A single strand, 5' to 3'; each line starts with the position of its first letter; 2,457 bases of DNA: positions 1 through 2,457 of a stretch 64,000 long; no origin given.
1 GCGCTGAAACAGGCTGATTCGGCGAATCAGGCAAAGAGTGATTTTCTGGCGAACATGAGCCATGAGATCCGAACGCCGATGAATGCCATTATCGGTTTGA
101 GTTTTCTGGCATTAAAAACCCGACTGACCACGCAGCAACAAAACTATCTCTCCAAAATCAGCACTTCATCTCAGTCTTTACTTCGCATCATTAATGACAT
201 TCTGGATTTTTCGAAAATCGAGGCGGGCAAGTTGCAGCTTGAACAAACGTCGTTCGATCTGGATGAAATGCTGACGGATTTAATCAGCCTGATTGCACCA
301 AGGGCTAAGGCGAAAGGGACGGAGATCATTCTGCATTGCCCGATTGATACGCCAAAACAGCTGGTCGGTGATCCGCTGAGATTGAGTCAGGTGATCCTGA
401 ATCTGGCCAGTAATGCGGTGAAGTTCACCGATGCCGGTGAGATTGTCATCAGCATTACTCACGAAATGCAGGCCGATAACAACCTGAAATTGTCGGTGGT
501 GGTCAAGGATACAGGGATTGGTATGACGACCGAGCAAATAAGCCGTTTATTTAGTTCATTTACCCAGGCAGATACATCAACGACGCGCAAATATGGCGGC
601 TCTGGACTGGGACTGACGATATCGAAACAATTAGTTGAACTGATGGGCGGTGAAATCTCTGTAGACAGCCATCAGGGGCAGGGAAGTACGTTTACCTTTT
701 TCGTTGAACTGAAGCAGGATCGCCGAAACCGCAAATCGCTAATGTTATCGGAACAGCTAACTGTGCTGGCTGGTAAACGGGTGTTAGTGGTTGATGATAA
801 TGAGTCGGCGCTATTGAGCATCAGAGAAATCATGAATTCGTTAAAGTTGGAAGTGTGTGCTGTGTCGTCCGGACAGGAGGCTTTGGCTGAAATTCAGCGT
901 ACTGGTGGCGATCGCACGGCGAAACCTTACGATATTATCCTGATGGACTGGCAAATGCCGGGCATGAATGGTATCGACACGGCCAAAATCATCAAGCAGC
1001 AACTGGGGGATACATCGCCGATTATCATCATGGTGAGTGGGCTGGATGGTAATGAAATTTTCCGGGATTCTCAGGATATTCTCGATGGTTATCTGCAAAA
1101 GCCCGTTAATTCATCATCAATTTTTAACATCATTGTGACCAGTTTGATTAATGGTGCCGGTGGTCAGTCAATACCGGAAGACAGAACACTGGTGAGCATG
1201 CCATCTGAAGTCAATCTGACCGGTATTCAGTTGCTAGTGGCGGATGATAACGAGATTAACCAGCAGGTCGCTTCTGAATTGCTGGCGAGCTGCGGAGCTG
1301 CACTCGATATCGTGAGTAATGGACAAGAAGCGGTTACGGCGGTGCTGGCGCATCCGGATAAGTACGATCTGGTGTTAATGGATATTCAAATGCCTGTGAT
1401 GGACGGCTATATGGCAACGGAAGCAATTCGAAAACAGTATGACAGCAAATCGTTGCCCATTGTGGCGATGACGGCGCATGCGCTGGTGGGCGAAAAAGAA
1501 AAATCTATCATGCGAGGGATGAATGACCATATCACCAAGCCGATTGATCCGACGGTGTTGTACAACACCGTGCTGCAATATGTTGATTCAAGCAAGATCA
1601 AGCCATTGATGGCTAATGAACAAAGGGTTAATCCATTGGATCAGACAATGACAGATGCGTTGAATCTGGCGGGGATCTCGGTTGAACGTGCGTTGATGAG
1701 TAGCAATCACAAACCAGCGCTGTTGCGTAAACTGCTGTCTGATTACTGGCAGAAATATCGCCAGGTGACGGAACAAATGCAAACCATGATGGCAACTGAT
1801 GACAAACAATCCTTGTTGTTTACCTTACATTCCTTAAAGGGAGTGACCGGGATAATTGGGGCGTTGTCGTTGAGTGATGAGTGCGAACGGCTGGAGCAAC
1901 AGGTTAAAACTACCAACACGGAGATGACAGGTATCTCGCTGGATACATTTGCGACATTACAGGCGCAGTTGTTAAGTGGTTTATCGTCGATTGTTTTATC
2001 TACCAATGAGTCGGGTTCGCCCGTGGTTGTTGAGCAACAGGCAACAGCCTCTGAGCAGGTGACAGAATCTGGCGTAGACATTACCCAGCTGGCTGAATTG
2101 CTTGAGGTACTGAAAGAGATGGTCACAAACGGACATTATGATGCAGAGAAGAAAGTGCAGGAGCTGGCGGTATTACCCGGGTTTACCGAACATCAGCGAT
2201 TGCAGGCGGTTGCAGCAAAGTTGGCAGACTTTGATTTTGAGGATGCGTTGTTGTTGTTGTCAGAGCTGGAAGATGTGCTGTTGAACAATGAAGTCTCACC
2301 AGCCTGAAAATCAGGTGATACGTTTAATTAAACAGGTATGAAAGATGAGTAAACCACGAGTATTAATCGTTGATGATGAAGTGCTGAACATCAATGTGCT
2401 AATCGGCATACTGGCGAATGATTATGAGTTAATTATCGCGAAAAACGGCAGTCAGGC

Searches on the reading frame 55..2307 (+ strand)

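Call 79: search_protein_families(library=pfam, proteins=[window:55-2307:+], max_evalue=0.00001)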
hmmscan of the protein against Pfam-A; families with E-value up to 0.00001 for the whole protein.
window:55-2307:+ (750 aa): 4 families
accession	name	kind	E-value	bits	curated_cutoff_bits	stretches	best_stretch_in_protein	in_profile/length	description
PF00072.30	Response_reg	-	2.6e-42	143.9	30.2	2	394-505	2-109/111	Response regulator receiver domain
PF02518.31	HATPase_c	-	3.1e-31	108.5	26.4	1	105-220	1-110/111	Histidine kinase-, DNA gyrase B-, and HSP90-like ATPase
PF00512.31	HisKA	-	3e-18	66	26.9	1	1-58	9-66/66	His Kinase A (phospho-acceptor) domain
PF01627.28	Hpt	-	2.5e-08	34.5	24.6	1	560-632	2-74/84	Hpt domain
